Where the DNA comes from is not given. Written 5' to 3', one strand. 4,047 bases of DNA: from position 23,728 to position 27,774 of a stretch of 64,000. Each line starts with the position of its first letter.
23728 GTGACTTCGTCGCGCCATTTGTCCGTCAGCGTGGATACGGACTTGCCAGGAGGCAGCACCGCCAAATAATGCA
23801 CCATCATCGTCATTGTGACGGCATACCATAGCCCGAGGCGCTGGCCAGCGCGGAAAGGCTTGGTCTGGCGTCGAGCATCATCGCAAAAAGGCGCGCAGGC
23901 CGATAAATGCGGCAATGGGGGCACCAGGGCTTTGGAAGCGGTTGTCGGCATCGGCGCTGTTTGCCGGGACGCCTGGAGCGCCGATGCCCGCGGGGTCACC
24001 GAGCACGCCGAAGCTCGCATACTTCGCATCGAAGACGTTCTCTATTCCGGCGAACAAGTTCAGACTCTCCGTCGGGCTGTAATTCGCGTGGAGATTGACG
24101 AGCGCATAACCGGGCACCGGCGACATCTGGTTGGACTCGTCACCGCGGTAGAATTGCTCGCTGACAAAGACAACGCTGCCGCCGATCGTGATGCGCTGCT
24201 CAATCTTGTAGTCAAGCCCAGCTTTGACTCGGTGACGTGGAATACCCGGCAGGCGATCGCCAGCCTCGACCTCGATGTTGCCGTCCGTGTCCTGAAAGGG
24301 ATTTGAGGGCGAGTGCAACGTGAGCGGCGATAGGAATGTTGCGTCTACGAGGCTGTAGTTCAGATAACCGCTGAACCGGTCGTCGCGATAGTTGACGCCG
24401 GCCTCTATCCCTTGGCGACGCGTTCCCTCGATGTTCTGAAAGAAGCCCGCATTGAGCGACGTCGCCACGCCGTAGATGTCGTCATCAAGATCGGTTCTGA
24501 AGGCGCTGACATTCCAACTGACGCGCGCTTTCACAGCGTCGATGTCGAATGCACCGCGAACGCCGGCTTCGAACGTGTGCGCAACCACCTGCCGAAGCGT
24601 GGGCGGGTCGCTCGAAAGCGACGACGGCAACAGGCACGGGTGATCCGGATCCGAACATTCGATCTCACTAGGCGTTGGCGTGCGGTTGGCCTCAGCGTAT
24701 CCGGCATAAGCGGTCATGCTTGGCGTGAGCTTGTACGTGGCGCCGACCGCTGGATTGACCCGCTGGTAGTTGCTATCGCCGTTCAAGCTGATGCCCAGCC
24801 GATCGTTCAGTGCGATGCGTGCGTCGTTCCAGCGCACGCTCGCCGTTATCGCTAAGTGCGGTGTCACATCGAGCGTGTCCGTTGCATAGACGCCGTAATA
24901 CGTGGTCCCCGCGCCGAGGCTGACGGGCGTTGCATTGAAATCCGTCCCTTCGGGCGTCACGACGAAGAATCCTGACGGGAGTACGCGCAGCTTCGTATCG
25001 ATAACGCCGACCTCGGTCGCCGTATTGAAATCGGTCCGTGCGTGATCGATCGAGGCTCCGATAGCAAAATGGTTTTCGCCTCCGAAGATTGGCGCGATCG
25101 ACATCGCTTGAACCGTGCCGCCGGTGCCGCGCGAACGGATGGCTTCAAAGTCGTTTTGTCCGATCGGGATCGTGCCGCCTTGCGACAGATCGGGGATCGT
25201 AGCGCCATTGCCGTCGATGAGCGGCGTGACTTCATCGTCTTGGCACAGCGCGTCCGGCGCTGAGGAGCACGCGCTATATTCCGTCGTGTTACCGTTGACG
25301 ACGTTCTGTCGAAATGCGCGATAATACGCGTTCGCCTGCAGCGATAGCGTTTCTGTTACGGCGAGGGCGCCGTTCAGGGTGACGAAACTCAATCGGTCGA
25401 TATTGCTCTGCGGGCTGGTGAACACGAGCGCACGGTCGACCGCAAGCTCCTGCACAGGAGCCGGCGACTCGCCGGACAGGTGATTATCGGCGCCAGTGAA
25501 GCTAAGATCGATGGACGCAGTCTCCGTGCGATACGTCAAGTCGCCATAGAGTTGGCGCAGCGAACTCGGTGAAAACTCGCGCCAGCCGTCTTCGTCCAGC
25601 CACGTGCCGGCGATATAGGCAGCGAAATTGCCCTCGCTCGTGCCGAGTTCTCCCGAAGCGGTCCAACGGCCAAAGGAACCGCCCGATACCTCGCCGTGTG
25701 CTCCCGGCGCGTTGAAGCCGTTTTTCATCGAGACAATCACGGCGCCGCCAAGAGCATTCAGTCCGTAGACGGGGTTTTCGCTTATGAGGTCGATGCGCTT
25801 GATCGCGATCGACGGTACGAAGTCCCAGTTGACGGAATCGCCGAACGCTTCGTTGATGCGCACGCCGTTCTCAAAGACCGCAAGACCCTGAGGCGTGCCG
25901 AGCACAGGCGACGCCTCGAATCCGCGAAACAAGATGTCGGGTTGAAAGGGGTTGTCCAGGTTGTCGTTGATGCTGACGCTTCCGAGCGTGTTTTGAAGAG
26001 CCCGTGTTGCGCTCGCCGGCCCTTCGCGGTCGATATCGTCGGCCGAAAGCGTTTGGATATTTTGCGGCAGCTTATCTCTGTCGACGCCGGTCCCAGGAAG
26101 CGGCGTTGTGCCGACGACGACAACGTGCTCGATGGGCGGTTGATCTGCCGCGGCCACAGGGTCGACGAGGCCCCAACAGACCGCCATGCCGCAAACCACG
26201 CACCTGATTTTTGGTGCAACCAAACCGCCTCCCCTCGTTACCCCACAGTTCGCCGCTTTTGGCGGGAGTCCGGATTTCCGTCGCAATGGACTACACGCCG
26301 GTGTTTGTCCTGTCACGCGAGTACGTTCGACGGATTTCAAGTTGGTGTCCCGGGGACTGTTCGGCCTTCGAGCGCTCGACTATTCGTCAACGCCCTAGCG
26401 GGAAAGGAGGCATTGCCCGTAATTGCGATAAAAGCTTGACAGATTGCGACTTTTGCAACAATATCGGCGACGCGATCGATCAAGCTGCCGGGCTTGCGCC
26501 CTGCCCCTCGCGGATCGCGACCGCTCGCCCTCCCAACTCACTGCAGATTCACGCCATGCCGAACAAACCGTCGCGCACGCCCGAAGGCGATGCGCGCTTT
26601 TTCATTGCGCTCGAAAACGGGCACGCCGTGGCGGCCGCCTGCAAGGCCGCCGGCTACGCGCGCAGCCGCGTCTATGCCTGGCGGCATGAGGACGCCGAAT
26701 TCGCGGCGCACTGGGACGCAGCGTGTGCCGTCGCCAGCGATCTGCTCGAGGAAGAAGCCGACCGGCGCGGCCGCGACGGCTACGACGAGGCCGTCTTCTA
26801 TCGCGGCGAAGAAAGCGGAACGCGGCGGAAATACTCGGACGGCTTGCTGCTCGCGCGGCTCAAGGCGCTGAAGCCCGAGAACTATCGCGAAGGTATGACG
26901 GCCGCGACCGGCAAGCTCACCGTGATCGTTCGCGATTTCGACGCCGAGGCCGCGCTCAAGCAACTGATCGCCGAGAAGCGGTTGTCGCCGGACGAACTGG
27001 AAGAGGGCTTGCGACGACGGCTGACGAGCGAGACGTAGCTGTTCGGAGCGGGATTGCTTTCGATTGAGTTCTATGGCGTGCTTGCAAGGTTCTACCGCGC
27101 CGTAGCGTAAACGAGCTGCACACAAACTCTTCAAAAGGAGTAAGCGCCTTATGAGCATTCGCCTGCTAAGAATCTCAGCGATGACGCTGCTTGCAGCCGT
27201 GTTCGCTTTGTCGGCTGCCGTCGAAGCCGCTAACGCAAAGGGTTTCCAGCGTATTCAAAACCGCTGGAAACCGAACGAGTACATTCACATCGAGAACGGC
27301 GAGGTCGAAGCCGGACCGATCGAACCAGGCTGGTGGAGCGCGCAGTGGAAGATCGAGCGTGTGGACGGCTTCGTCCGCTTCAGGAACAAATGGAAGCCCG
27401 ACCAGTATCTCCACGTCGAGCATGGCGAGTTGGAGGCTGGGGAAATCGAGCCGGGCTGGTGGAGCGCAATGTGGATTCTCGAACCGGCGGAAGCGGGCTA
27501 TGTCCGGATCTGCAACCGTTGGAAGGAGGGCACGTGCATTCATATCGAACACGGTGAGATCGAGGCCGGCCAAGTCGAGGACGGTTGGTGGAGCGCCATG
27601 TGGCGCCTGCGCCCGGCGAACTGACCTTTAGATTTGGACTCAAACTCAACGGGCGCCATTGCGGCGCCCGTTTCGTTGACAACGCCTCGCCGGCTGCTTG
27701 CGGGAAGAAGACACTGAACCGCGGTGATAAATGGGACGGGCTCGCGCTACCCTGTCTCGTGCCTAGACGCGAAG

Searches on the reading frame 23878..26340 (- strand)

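Call 19: search_protein_families(library=pfam, proteins=[window:23878-26340:-], max_evalue=0.01)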
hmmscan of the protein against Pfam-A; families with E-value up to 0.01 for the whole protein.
window:23878-26340:- (820 aa): 3 families
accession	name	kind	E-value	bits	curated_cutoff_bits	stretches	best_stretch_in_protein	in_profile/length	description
PF00593.30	TonB_dep_Rec_b-barrel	-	4e-43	149.3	27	1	265-769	16-436/436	TonB dependent receptor-like, beta-barrel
PF07715.20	Plug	-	2.8e-12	47.5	23.9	1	89-200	3-107/107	TonB-dependent Receptor Plug Domain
PF20841.2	NtrZ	-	0.00065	20.4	27.7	0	703-731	27-55/78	NtrZ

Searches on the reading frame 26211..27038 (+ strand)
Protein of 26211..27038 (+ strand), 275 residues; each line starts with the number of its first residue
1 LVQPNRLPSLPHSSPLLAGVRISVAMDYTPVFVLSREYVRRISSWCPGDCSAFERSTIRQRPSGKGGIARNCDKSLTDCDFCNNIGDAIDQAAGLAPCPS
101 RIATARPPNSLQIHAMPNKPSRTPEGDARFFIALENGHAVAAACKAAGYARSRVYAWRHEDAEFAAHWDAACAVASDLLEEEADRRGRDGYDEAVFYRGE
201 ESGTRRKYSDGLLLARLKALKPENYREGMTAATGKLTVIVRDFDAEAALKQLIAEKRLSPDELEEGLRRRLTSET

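Call 19: search_protein_families(library=pfam, proteins=[window:26211-27038:+], max_evalue=0.01)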
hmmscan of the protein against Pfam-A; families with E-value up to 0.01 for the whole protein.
window:26211-27038:+ (275 aa): 1 family
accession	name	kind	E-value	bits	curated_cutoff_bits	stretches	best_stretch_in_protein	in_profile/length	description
PF20901.3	Sf6_terminase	-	3e-05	24.5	27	1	131-193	10-73/106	Bacteriophage Sf6, terminase small subunit-like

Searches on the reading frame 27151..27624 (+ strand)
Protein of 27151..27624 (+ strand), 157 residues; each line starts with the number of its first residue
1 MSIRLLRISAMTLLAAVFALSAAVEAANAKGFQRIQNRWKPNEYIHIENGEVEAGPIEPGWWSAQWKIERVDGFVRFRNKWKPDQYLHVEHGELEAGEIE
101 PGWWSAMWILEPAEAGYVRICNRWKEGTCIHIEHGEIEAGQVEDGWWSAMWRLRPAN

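Call 19: search_protein_families(library=pfam, proteins=[window:27151-27624:+], max_evalue=0.01)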
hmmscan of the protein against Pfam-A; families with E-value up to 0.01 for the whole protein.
window:27151-27624:+ (157 aa): 1 family
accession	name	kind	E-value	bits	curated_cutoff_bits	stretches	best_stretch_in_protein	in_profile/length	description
PF14200.12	RicinB_lectin_2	-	0.0016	19.5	25.6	0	35-92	17-79/89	Ricin-type beta-trefoil lectin domain-like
